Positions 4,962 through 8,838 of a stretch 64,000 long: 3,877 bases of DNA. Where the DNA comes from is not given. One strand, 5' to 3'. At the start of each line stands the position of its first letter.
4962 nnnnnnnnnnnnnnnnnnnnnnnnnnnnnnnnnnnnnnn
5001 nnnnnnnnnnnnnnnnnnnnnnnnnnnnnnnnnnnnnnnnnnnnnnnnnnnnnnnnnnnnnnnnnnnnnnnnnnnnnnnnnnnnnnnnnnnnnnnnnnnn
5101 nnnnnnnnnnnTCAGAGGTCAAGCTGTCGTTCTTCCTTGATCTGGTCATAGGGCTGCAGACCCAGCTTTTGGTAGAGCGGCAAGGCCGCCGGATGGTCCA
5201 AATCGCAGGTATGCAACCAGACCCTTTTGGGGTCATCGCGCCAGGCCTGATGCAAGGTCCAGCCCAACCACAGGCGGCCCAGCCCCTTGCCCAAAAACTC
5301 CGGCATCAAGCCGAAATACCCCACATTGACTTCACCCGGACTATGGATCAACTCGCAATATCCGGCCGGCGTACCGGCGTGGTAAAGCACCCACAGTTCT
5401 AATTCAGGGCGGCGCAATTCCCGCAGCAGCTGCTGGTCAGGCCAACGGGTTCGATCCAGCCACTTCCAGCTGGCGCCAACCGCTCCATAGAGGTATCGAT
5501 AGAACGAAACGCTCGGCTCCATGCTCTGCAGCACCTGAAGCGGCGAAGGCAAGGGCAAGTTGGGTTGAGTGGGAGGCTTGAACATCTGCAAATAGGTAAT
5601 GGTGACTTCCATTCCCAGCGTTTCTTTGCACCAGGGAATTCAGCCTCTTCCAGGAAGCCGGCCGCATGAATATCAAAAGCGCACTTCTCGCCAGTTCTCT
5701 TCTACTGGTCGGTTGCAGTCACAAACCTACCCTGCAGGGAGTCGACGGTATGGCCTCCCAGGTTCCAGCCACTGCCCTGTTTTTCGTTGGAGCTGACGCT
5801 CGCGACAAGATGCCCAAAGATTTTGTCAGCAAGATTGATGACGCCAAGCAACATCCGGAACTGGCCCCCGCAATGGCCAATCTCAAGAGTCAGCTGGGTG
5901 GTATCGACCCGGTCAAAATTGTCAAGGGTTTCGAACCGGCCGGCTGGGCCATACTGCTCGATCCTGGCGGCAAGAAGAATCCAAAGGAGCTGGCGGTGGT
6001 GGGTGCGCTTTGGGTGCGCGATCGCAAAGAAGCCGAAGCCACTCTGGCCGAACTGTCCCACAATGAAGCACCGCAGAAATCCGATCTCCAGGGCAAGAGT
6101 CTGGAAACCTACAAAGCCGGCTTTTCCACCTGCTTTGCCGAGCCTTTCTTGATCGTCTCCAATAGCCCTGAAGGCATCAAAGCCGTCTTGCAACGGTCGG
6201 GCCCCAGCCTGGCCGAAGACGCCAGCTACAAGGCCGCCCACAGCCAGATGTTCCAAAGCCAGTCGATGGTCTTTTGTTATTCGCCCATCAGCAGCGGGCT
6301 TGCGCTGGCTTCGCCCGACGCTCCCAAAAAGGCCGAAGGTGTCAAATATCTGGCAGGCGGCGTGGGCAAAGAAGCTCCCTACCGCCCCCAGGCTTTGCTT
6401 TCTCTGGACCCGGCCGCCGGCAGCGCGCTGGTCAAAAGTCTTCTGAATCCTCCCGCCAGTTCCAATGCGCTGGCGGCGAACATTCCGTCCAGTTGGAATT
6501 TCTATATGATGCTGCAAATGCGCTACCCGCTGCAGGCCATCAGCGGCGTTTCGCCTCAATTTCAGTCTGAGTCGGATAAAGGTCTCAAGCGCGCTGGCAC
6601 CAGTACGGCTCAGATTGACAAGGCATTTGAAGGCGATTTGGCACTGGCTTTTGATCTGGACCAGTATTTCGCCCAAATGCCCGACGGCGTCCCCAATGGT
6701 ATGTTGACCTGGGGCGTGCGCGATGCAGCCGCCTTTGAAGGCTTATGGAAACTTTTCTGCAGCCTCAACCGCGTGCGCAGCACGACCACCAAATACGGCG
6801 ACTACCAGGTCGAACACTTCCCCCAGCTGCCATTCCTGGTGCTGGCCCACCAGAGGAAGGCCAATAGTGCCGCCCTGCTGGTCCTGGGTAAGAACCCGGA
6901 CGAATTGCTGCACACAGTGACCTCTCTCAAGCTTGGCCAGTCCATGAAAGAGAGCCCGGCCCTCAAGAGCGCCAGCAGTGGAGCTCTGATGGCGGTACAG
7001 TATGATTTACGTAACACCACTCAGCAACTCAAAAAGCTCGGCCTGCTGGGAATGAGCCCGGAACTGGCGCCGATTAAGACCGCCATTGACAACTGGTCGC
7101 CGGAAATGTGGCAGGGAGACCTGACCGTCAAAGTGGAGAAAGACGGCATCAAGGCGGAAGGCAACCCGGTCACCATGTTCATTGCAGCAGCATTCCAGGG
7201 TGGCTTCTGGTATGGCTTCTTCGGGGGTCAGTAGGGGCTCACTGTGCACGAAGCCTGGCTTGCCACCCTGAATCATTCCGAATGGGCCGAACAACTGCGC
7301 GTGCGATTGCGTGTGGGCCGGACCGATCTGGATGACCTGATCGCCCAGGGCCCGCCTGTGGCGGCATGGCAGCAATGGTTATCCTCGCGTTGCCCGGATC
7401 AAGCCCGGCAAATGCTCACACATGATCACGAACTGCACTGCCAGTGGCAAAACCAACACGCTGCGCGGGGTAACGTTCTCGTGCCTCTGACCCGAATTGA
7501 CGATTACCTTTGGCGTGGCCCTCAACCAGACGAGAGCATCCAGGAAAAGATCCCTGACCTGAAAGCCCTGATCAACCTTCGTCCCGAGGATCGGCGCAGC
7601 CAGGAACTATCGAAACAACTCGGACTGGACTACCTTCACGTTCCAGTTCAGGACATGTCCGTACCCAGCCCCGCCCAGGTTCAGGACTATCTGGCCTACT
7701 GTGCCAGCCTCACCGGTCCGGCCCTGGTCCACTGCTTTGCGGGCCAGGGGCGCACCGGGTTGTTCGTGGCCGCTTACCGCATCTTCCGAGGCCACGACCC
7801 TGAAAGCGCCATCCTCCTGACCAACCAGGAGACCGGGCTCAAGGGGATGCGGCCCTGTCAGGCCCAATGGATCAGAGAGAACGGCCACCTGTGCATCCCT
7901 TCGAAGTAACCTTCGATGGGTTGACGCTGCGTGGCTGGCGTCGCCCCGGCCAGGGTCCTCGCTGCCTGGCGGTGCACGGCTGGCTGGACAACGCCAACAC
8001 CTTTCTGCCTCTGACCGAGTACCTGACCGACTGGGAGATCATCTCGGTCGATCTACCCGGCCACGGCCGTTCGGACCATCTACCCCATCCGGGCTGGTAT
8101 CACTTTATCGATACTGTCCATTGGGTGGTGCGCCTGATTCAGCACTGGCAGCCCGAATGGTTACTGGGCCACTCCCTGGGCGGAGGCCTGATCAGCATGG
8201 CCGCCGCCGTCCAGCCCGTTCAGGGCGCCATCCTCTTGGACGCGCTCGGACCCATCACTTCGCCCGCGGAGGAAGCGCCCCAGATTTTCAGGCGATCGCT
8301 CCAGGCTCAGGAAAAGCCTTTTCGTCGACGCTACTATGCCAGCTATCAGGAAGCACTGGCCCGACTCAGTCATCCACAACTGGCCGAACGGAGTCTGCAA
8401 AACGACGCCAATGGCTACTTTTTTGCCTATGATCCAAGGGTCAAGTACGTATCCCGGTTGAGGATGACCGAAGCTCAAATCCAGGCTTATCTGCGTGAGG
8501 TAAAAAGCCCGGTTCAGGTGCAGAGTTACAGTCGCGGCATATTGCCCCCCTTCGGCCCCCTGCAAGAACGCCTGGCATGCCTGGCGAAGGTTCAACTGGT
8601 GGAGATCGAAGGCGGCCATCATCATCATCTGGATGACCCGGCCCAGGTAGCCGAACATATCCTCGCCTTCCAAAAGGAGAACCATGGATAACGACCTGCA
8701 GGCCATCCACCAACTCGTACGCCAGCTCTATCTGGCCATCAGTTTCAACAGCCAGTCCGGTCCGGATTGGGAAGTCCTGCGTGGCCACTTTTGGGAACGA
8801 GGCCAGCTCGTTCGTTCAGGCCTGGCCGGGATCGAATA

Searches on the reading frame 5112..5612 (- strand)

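Call 12: search_protein_families(library=pfam, proteins=[window:5112-5612:-], max_evalue=0.001)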
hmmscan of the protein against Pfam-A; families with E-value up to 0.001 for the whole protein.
window:5112-5612:- (166 aa): 4 families
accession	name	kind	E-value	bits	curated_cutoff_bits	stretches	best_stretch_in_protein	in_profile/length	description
PF00583.31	Acetyltransf_1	-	3.1e-10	40.8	20.7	1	51-151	16-115/116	Acetyltransferase (GNAT) family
PF13508.13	Acetyltransf_7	-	8.3e-06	26.5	27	1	72-151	4-81/84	Acetyltransferase (GNAT) domain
PF13302.13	Acetyltransf_3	-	0.00022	22.4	25.4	1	45-153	34-138/138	Acetyltransferase (GNAT) domain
PF13673.13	Acetyltransf_10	-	0.00077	19.9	23.6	0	59-161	19-116/128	Acetyltransferase (GNAT) domain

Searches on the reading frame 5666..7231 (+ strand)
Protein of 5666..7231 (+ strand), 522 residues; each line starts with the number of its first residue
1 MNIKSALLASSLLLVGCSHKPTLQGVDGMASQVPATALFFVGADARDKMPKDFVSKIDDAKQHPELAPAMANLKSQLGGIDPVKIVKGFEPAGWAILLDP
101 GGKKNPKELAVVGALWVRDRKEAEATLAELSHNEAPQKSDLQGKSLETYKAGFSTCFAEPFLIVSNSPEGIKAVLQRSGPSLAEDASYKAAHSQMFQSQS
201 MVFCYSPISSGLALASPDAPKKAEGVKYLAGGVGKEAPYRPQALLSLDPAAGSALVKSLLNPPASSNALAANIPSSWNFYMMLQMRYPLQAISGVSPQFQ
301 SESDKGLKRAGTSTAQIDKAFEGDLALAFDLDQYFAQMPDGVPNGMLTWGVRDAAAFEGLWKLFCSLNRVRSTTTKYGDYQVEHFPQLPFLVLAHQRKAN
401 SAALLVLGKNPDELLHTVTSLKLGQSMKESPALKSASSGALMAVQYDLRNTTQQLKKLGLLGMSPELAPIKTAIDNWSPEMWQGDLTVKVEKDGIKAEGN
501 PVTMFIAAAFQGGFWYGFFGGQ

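Call 12: search_protein_families(library=pfam, proteins=[window:5666-7231:+], max_evalue=0.001)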
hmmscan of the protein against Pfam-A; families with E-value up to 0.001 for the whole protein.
window:5666-7231:+ (522 aa): 1 family
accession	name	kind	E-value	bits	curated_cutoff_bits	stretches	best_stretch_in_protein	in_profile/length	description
PF11832.13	DUF3352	-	7.2e-05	22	26.8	1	104-233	118-265/536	Protein of unknown function (DUF3352)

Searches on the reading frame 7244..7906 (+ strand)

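Call 12: search_protein_families(library=pfam, proteins=[window:7244-7906:+], max_evalue=0.001)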
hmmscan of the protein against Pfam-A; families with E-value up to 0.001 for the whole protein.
window:7244-7906:+ (221 aa): 8 families
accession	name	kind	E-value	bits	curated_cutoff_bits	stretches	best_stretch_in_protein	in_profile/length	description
PF22785.1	Tc-R-P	-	1e-14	55.4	27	1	105-183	23-105/106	Polymorphic toxin system, DSP-PTPase phosphatase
PF22741.1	PTP-NADK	-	4.1e-13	49.5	27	1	88-195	29-147/163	DSP-PTPase phosphatase fused to NAD+ Kinase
PF22784.1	PTP-SAK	-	3.7e-10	40.5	27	1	98-190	23-120/153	Swiss Army Knife protein, DSP-PTPase phosphatase domain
PF14566.11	PTPlike_phytase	-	1.3e-08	35.5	27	1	108-181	85-157/158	Inositol hexakisphosphate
PF00782.25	DSPc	-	2.9e-07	30.8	33.5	1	100-178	13-94/133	Dual specificity phosphatase, catalytic domain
PF00102.32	Y_phosphatase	-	6.7e-06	26.3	20.9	1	137-186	144-198/234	Protein-tyrosine phosphatase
PF13350.11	Y_phosphatase3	-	1.8e-05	25.3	22.2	1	115-177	87-148/240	Tyrosine phosphatase family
PF04273.18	BLH_phosphatase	-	0.00088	20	26.1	0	119-168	49-97/110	Beta-lactamase hydrolase-like protein, phosphatase-like domain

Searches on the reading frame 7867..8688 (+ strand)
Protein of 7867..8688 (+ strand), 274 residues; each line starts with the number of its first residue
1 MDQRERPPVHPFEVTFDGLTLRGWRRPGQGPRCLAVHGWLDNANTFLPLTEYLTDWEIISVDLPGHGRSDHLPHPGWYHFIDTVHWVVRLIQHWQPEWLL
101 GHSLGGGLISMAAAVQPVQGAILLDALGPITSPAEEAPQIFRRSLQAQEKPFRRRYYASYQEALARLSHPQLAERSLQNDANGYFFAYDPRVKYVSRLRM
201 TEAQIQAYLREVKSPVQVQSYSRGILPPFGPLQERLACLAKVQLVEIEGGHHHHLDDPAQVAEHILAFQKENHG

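Call 12: search_protein_families(library=pfam, proteins=[window:7867-8688:+], max_evalue=0.001)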
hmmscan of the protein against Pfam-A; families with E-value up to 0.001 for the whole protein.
window:7867-8688:+ (274 aa): 4 families
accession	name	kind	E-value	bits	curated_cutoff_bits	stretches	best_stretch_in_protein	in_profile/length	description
PF12697.13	Abhydrolase_6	-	1.4e-16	62.3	26.3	1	35-263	3-216/217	Alpha/beta hydrolase family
PF00561.26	Abhydrolase_1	-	1.1e-15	58.5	25.8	1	36-173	6-145/245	alpha/beta hydrolase fold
PF12146.15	Hydrolase_4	-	3.3e-12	46.7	27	1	33-252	7-232/239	Serine aminopeptidase, S33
PF00975.26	Thioesterase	-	4.5e-05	24.2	26.4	1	43-151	13-120/226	Thioesterase domain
